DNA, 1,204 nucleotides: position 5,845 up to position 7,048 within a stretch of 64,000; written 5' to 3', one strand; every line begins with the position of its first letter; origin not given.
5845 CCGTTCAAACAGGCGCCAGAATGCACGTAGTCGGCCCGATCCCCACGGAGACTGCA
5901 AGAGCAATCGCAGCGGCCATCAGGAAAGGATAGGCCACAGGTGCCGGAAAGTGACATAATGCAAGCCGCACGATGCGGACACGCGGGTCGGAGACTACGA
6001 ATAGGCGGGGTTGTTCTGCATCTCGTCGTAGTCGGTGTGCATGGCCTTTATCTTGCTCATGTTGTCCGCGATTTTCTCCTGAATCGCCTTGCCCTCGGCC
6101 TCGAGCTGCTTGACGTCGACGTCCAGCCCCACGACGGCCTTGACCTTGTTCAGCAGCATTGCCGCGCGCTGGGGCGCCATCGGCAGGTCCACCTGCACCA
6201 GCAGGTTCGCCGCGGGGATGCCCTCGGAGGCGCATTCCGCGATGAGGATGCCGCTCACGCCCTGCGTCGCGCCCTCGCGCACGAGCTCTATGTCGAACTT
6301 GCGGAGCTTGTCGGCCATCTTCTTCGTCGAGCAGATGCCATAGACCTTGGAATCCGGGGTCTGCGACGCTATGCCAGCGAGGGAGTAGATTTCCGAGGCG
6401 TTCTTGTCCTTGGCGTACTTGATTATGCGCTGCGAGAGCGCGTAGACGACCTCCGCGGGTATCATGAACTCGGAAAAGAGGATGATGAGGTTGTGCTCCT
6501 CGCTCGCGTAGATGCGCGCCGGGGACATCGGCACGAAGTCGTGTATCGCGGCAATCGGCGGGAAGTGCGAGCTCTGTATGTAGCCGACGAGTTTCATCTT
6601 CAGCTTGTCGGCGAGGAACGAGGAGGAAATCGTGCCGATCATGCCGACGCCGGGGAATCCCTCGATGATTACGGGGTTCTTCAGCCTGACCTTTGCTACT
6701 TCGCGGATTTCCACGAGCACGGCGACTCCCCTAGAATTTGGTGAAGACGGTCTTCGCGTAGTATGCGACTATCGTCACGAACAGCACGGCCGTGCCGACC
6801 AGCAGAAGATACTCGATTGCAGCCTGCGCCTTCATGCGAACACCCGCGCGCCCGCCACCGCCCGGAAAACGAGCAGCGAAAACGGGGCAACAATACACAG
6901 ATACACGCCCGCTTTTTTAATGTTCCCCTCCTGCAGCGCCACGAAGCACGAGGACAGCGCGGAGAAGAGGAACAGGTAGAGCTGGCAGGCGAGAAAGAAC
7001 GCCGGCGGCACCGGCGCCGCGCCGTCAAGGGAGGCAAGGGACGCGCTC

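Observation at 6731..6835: Very short (34-aa) class-III-signal pilin with Flp-like AIEY motif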

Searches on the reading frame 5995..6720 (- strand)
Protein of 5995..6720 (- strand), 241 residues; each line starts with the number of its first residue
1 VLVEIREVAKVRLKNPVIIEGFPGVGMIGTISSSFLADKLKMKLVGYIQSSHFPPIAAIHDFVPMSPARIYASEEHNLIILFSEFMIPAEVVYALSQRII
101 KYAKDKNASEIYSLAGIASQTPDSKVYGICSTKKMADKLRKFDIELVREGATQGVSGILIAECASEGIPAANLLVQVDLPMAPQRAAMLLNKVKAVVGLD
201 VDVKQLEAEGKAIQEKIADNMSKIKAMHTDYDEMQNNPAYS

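Call 7: search_protein_families(library=pfam, proteins=[window:5995-6720:-], max_evalue=1)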
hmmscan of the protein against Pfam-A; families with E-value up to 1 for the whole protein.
window:5995-6720:- (241 aa): 1 family
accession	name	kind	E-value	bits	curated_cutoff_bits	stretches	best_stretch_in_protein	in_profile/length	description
PF09754.15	PAC2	-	2.4e-38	132.5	25.8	1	19-218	2-212/215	PAC2 family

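Call 8: search_protein_families(library=ncbifam, proteins=[window:5995-6720:-], max_evalue=1)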
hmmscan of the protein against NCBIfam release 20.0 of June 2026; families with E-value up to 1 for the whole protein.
window:5995-6720:- (241 aa): 3 families
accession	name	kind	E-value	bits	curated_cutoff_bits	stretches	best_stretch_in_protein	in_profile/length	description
TIGR00161.1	TIGR00161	hypoth_equivalog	6.7e-50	170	199.25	1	4-228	7-229/239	proteasome assembly chaperone family protein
TIGR00162.1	TIGR00162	hypoth_equivalog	1e-25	90.6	200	1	9-227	14-242/260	proteasome assembly chaperone family protein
NF041432.1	MchS3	subfamily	0.069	13.6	100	1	101-139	27-66/105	MchS3 family protein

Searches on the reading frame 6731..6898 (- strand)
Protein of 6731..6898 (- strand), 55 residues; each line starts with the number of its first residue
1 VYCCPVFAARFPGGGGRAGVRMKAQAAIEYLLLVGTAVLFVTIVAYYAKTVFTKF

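Call 53: find_homologous_proteins(query=window:6731-6898:-, max_evalue=10)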
Query window:6731-6898:- (55 aa): 1 proteins with E <= 10 among 1 candidates.
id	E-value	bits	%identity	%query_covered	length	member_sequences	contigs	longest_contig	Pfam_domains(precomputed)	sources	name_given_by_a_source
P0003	9.6e-11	59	100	62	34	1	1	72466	PF04021.18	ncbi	ncbi:MAG: class III signal peptide-containing protein [Candidatus Micrarchaeota archaeon]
